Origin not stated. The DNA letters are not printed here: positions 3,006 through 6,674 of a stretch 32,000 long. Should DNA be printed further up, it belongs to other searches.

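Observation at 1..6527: Bacterial-style two-subunit helicase-nuclease (AddAB/AdnAB-like) in an archaeal chromosome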

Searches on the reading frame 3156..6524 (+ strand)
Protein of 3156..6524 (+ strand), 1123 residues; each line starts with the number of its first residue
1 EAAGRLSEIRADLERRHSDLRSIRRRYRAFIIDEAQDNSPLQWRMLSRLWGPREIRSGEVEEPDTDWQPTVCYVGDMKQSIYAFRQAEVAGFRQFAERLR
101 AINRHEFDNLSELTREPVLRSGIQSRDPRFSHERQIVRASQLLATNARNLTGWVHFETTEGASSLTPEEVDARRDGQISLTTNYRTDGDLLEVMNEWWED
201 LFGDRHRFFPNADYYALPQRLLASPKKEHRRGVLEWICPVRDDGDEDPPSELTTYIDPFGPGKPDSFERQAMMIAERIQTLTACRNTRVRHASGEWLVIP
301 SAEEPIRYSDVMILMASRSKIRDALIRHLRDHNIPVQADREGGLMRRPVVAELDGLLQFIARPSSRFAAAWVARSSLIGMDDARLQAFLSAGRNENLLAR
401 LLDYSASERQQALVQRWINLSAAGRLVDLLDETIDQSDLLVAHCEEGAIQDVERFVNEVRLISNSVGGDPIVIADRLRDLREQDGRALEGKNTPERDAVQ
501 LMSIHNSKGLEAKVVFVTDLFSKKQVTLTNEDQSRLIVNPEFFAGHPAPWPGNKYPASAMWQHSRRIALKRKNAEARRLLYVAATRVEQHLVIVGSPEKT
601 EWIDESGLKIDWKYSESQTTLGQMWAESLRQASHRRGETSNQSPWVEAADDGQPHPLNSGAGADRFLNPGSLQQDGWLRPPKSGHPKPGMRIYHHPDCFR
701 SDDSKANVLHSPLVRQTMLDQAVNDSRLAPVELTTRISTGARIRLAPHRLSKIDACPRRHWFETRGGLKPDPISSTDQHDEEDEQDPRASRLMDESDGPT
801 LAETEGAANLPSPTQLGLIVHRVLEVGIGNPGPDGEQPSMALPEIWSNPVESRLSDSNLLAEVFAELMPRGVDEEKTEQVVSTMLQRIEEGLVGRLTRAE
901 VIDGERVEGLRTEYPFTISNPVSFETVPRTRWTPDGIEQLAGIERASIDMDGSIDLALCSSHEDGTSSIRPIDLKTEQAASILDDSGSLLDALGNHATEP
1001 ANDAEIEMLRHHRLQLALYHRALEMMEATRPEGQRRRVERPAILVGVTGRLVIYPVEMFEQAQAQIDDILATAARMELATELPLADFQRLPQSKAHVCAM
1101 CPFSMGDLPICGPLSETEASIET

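Call 44: search_protein_representatives(protein=window:3156-6524:+)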
Query: 1123 residues. Proteins with E-value up to 0.001 (for the whole library): 12920; up to 1e-10: 3103; up to 1e-30: 57. The best 150 are listed.
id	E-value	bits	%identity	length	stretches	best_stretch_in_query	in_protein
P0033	0.0e+00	1290.0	57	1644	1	6-1101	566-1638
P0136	1.7e-283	959.9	46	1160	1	6-1115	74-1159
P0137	1.7e-228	777.8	42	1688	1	5-1116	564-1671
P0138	6.0e-205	699.9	40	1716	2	302-1113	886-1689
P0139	9.5e-198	676.0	43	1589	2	7-630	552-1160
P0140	3.8e-196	670.7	36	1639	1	4-1116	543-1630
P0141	6.9e-195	666.5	41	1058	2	8-630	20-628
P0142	1.4e-188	645.7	38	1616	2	10-770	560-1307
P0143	3.5e-173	594.7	36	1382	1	4-1116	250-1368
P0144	2.7e-166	571.8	36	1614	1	10-1117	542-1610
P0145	8.1e-165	567.0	65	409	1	252-657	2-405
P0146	1.2e-155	536.6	35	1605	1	8-1115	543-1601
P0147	9.1e-154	530.4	36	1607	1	11-1113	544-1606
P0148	2.5e-150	519.0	34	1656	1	8-1112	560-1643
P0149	2.3e-143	496.0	31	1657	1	9-1114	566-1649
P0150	1.4e-136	473.5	33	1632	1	9-1117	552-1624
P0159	6.2e-103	362.1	32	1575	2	19-763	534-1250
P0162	1.4e-91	324.5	34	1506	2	11-628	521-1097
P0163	9.6e-85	301.8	32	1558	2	309-1116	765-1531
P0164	2.9e-81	290.3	33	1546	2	20-633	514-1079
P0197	2.4e-25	105.1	36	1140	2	304-598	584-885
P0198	2.7e-25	105.0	31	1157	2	274-613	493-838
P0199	5.8e-25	103.9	33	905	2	276-612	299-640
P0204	4.1e-24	101.1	30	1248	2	175-593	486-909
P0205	2.4e-23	98.5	33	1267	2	304-599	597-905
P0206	3.8e-23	97.9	35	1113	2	304-597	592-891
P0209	6.2e-23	97.2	34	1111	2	304-597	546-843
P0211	6.8e-23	97.0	34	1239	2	177-609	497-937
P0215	1.0e-22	96.5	32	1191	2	302-596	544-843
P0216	1.2e-22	96.2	31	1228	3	475-607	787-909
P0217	1.3e-22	96.1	31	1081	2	290-596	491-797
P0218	2.1e-22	95.4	32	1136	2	307-599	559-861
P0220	2.6e-22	95.1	32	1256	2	306-601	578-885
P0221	2.7e-22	95.0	34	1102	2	304-593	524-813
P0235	4.0e-21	91.2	33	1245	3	414-613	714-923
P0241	6.5e-21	90.5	31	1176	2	176-631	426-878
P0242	6.6e-21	90.5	30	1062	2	289-607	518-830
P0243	7.0e-21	90.4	28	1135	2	301-614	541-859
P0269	5.3e-20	87.5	30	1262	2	174-597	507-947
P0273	8.1e-20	86.9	32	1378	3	306-599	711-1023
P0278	9.4e-20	86.6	30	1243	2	303-597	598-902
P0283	1.0e-19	86.5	30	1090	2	263-606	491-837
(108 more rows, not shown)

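Call 45: list_cluster_members(proteins=[P0138, P0140, P0149, P0150, P0159, P0162, P0163, P0164, P0197, P0198])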
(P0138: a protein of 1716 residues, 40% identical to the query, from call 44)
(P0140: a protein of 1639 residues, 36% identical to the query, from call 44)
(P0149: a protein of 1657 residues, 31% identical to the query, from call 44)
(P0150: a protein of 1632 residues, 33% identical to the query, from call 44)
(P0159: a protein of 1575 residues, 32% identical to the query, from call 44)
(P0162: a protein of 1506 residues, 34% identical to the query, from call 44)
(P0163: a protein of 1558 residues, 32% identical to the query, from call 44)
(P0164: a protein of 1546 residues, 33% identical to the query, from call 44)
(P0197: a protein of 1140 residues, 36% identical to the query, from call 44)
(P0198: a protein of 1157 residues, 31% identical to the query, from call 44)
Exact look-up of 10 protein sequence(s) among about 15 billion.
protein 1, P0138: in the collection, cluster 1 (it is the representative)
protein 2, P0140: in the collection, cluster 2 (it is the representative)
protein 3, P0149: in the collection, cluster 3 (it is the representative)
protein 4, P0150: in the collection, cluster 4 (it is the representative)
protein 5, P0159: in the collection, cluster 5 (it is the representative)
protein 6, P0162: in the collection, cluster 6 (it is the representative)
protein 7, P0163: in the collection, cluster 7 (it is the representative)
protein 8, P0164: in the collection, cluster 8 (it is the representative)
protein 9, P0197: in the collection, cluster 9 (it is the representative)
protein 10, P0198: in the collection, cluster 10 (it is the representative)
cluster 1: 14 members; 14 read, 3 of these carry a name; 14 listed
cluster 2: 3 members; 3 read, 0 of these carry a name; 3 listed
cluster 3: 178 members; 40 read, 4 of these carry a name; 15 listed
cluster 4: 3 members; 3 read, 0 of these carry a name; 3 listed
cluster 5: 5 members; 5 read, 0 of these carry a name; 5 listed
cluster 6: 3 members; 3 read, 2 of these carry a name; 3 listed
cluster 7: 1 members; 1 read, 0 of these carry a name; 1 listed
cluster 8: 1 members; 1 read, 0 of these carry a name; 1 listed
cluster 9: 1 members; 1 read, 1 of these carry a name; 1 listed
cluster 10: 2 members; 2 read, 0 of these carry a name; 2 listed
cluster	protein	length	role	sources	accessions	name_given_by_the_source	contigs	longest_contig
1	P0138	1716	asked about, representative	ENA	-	-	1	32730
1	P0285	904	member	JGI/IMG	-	hypothetical protein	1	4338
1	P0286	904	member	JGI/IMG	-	hypothetical protein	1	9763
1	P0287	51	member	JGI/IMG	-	hypothetical protein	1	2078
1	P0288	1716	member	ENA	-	-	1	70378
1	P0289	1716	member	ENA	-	-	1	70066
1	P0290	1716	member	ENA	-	-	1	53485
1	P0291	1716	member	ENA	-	-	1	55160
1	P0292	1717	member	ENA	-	-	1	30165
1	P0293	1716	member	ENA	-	-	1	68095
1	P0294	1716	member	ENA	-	-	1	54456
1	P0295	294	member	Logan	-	-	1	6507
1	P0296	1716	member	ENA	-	-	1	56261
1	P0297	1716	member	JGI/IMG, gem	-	-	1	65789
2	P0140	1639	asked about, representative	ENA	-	-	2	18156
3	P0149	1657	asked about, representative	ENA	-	-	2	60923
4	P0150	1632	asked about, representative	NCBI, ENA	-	-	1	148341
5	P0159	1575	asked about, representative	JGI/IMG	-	-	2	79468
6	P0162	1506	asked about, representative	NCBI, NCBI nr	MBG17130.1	MAG: hypothetical protein CMB77_02075 [Euryarchaeota archaeon] | hypothetical protein [Euryarchaeota archaeon]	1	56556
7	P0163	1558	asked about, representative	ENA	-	-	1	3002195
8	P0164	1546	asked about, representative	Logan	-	-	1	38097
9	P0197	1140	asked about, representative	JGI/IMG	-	ATP-dependent helicase/nuclease subunit A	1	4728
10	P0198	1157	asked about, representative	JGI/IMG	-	-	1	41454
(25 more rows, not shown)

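Call 46: find_encoding_contigs(protein=P0163, flank=10000, max_places=2)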
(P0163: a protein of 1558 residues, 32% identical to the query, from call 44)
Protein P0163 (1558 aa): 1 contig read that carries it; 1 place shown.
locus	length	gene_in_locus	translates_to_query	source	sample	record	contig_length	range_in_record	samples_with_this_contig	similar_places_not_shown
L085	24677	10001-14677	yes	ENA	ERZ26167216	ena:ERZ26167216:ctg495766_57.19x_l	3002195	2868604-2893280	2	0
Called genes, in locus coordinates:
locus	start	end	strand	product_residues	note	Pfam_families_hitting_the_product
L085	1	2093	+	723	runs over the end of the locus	PF02361:CbiQ, PF00005:ABC_tran, PF02463:SMC_N (faint), PF03193:RsgA_GTPase (faint), PF13191:AAA_16 (faint), PF13401:AAA_22 (faint), PF13476:AAA_23 (faint), PF13304:AAA_21, +2 more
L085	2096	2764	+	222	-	-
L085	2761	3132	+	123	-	PF01981:PTH2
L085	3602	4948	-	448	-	PF01595:CNNM, PF03471:CorC_HlyC (faint), PF00571:CBS (faint)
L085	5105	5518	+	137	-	PF00571:CBS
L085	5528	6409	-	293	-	-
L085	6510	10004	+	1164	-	PF12705:PDDEXK_1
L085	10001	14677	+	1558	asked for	PF13245:AAA_19 (faint), PF00580:UvrD-helicase (weak), PF12705:PDDEXK_1 (faint), PF00580:UvrD-helicase, PF13361:UvrD_C, PF13538:UvrD_C_2 (faint)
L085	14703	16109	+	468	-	PF01546:Peptidase_M20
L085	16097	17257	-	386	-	PF02517:Rce1-like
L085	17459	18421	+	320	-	-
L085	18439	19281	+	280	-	PF02666:PS_Dcarbxylase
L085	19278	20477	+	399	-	PF04055:Radical_SAM (faint)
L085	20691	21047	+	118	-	PF09685:MamF_MmsF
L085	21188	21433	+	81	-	-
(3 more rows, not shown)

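Call 87: list_cluster_members(proteins=[P0217, P0209, P0204, P0205, P0211, P0215, P0218, P0220, P0199, P0206])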
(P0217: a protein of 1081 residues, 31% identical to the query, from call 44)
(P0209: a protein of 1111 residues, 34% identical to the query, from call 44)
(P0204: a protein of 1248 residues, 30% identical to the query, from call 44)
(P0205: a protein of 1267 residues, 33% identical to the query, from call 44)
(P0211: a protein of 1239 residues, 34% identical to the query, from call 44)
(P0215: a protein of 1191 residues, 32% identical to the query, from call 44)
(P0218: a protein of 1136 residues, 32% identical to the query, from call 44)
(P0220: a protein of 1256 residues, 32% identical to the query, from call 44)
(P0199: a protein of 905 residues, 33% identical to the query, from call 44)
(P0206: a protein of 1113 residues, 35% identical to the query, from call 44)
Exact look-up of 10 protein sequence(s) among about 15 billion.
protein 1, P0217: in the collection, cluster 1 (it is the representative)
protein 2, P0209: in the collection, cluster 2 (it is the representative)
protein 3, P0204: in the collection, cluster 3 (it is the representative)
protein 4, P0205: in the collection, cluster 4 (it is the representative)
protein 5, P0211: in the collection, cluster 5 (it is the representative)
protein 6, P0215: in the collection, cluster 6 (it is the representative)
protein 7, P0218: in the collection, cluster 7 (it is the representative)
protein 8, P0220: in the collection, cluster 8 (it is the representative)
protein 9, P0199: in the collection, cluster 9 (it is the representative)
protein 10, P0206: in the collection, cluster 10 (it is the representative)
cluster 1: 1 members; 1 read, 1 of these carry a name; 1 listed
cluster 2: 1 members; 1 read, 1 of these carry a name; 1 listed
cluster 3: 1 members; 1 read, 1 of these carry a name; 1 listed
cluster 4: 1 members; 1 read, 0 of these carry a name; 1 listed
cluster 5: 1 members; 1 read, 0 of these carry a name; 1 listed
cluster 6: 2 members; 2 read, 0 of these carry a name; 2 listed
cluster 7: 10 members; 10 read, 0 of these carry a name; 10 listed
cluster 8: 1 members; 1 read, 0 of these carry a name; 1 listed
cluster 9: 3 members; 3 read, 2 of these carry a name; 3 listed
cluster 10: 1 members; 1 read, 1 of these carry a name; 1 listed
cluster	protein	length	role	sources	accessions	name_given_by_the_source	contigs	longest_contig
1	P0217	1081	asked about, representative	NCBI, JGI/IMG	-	ATP-dependent exoDNAse (exonuclease V) beta subunit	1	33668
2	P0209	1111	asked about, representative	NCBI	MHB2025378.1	MAG: UvrD-helicase domain-containing protein [Elusimicrobiota bacterium]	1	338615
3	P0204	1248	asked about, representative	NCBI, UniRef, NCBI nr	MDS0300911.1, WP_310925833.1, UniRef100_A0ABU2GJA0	UvrD-helicase domain-containing protein [Halogeometricum sp. S1BR25-6] | DNA 3'-5' helicase n=1 Tax=Halogeometricum salsisoli TaxID=2950536 RepID=A0ABU2GJA0_9EURY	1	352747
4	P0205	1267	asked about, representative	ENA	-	-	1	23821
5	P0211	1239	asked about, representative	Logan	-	-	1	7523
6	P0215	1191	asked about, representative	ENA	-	-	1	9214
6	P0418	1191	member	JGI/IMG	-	-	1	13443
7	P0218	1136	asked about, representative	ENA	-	-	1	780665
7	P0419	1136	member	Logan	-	-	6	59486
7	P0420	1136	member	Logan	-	-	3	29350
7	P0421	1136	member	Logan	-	-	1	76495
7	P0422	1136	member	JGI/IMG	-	-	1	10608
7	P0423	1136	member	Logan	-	-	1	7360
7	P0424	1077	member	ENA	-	-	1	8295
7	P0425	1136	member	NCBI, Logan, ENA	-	-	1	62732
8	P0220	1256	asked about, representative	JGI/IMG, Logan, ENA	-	-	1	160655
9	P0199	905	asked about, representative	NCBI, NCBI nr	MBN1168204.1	MAG: UvrD-helicase domain-containing protein, partial [Methanospirillaceae archaeon] | UvrD-helicase domain-containing protein [Methanospirillaceae archaeon]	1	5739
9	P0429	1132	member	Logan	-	-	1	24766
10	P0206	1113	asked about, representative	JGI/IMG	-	ATP-dependent helicase/nuclease subunit A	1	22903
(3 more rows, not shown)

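Call 88: find_encoding_contigs(protein=P0204, flank=8000, max_places=2)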
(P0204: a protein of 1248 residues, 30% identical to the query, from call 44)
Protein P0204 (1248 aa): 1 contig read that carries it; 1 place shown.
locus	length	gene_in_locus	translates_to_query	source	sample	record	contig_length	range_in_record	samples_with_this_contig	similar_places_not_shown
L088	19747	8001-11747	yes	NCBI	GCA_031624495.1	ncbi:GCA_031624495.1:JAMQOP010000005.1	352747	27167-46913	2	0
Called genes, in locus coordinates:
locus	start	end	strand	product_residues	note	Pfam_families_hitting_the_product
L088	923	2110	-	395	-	PF10923:BrxC_BrxD, PF13401:AAA_22 (faint)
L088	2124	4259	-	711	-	-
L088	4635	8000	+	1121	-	PF12705:PDDEXK_1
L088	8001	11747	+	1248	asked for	PF00580:UvrD-helicase, PF13245:AAA_19, PF13604:AAA_30 (faint), PF13361:UvrD_C, PF13538:UvrD_C_2 (faint), PF12705:PDDEXK_1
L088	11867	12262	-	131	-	PF25925:DUF7970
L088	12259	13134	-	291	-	PF01656:CbiA, PF02374:ArsA_ATPase (weak), PF13614:AAA_31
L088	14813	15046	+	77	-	-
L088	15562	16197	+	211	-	PF13610:DDE_Tnp_IS240 (weak)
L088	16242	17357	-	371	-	-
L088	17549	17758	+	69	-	-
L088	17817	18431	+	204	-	-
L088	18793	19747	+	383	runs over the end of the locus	-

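Call 89: find_encoding_contigs(protein=P0429, flank=8000, max_places=2)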
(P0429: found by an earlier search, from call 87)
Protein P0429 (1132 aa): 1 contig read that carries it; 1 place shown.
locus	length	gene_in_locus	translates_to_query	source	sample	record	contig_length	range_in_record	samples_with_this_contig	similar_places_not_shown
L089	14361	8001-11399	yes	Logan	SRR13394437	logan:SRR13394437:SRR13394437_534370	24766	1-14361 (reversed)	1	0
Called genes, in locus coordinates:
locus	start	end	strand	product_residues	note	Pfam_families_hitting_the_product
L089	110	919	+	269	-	PF09171:AGOG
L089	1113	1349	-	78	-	-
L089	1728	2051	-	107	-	-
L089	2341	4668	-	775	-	PF13646:HEAT_2 (faint), PF02463:SMC_N (faint), PF13175:AAA_15, PF13304:AAA_21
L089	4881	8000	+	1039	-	PF12705:PDDEXK_1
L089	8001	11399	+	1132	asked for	PF00580:UvrD-helicase, PF13245:AAA_19, PF13361:UvrD_C, PF13538:UvrD_C_2 (faint), PF12705:PDDEXK_1 (weak)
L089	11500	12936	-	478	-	PF00916:Sulfate_transp, PF16983:MFS_MOT1 (weak), PF01740:STAS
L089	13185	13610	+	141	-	PF00582:Usp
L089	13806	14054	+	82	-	-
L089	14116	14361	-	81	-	?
